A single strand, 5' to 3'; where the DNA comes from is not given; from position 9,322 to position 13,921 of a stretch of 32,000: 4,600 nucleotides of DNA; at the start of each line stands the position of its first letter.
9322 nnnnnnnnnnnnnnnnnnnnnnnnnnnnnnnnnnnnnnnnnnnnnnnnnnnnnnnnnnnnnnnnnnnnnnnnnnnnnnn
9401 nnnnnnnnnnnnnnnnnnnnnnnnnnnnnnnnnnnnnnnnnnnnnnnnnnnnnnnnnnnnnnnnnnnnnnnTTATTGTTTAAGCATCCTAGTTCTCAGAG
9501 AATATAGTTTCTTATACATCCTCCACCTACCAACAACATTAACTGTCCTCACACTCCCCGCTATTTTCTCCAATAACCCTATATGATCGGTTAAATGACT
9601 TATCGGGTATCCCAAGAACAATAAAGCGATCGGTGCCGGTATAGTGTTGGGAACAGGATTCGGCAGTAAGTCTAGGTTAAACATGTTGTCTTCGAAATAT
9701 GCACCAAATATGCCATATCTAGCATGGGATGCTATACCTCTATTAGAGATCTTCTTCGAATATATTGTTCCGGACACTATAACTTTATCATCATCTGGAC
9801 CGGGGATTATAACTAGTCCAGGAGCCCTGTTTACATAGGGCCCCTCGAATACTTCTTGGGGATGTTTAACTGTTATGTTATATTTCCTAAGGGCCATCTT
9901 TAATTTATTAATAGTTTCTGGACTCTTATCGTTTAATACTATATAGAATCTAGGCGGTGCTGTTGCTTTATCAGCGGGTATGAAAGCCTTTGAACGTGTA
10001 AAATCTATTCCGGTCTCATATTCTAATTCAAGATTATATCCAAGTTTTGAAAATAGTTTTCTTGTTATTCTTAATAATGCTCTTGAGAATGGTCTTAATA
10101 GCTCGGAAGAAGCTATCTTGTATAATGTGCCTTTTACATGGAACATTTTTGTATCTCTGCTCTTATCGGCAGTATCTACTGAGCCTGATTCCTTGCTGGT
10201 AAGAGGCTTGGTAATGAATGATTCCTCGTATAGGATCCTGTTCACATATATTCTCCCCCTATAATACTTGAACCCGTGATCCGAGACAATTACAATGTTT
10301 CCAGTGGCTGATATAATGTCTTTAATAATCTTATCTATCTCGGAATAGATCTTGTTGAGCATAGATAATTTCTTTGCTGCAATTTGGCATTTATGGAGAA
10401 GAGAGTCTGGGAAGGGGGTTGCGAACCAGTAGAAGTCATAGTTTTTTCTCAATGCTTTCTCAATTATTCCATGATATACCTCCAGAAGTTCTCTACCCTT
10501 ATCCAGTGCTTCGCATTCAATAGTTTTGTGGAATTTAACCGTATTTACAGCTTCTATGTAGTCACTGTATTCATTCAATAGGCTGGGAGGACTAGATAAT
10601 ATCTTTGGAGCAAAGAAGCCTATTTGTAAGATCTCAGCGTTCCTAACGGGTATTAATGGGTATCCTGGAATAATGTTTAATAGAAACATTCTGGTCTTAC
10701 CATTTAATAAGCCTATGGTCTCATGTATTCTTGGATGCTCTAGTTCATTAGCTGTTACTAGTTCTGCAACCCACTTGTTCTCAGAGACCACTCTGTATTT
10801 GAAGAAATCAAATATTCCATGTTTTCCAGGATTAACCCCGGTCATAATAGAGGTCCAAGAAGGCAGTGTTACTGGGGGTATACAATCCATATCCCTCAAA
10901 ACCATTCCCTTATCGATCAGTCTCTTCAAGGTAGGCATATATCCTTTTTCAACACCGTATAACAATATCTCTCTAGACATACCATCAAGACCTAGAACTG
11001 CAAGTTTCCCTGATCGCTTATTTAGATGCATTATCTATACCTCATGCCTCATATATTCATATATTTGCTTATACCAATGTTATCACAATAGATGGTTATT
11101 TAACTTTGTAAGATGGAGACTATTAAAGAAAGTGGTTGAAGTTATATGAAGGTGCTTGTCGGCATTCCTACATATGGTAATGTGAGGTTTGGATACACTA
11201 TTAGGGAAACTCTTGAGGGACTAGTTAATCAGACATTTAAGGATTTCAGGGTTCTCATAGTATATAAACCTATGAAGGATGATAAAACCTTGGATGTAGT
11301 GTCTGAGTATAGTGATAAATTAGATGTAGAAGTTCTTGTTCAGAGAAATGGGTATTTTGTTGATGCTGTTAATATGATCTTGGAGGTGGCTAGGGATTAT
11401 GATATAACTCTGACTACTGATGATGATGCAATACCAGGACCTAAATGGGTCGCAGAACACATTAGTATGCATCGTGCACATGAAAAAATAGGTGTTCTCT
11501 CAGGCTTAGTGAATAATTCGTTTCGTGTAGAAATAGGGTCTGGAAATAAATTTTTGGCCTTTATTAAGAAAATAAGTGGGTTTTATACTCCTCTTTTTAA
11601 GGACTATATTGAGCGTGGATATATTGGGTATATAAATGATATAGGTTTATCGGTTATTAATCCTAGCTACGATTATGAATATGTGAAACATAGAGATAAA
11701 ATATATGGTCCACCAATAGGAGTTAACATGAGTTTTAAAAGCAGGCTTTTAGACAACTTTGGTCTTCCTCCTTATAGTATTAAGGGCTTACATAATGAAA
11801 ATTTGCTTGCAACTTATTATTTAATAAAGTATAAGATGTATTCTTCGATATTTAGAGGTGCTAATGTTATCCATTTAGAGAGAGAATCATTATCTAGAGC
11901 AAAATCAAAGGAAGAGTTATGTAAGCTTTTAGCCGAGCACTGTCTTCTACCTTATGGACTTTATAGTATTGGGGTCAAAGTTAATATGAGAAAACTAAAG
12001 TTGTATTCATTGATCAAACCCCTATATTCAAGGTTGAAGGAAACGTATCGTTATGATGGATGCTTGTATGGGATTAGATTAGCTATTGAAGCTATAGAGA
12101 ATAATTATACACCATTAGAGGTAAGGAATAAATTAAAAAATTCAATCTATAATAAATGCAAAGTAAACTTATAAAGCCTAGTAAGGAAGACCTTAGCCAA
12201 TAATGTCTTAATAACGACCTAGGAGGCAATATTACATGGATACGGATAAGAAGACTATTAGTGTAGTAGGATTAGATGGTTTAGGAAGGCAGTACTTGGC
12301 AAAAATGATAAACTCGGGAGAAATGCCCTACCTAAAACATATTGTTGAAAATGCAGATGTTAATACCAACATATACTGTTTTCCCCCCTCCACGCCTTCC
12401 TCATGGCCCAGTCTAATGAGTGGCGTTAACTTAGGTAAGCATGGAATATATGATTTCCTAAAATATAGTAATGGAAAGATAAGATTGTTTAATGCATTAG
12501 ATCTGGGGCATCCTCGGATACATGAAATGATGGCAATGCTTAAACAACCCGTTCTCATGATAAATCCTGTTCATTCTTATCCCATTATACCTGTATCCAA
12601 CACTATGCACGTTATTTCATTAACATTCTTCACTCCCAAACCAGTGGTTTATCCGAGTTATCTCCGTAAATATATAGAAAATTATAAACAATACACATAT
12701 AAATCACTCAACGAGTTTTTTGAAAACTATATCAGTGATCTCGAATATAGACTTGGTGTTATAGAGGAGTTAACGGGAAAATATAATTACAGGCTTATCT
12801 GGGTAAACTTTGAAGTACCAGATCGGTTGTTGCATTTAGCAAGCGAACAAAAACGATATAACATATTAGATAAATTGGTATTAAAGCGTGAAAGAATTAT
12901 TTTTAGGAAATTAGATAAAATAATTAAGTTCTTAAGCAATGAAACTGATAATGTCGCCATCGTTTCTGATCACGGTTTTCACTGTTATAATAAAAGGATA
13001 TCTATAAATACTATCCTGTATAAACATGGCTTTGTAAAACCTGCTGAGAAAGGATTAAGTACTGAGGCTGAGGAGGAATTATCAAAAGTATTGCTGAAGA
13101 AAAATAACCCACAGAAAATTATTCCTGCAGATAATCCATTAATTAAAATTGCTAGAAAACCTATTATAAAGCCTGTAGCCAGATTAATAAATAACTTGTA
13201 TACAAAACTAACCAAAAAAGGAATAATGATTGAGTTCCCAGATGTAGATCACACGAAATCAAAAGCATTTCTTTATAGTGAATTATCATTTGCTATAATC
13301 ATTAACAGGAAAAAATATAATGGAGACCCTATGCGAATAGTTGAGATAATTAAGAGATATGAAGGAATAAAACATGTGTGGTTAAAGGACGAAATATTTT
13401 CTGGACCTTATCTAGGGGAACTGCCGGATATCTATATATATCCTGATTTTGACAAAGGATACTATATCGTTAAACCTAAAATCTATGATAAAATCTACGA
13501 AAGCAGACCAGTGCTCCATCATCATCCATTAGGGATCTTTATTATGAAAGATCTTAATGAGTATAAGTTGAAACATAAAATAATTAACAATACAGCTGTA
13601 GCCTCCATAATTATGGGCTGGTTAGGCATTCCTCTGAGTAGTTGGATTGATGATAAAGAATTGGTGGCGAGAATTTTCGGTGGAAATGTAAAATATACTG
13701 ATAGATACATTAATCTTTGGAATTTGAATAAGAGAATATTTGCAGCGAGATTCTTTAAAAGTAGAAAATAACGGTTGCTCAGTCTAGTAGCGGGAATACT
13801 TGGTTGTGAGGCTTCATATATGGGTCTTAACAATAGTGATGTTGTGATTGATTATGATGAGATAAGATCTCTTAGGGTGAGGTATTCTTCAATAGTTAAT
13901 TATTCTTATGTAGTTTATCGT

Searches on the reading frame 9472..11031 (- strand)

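Call 10: search_protein_families(library=pfam, proteins=[window:9472-11031:-], max_evalue=0.01)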
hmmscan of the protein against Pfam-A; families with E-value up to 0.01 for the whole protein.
window:9472-11031:- (519 aa): 1 family
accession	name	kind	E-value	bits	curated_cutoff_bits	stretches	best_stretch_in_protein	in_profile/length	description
PF01663.27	Phosphodiest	-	1.8e-22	80.9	23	1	10-271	1-240/342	Type I phosphodiesterase / nucleotide pyrophosphatase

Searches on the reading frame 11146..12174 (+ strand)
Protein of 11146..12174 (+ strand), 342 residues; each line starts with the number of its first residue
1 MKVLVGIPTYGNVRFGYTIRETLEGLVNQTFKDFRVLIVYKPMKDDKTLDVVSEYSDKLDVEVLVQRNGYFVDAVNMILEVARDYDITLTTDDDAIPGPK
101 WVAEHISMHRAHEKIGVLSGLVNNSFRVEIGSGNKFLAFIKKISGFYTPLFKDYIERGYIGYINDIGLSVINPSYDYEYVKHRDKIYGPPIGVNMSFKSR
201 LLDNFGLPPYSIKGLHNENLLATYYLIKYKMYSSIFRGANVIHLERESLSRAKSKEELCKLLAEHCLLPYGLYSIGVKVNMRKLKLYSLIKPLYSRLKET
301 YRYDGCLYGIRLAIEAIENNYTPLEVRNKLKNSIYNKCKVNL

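Call 10: search_protein_families(library=pfam, proteins=[window:11146-12174:+], max_evalue=0.01)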
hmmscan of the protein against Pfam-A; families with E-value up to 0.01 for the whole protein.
window:11146-12174:+ (342 aa): 1 family
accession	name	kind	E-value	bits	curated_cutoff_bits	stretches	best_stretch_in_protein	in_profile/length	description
PF00535.33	Glycos_transf_2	-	1.7e-10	41.5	23.3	1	5-122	2-116/168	Glycosyl transferase family 2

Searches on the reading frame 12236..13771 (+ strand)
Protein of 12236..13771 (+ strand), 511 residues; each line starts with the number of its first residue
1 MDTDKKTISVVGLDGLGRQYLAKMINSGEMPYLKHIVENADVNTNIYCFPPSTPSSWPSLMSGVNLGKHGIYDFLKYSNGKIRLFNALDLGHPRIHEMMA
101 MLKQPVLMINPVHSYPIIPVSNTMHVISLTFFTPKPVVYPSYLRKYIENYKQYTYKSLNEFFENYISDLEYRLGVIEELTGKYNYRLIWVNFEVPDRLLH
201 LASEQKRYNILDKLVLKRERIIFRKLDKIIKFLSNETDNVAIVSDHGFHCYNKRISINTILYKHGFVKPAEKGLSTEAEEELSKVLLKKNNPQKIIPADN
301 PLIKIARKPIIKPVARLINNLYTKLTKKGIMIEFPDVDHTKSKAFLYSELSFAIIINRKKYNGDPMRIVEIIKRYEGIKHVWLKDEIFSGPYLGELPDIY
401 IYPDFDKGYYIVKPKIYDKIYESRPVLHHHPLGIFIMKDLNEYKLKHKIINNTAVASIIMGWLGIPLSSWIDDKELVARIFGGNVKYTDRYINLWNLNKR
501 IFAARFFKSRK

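Call 10: search_protein_families(library=pfam, proteins=[window:12236-13771:+], max_evalue=0.01)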
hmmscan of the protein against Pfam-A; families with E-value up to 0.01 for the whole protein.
window:12236-13771:+ (511 aa): 1 family
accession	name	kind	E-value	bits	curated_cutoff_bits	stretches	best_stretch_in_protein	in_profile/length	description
PF01663.27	Phosphodiest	-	1.1e-17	65.1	23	1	10-288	3-241/342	Type I phosphodiesterase / nucleotide pyrophosphatase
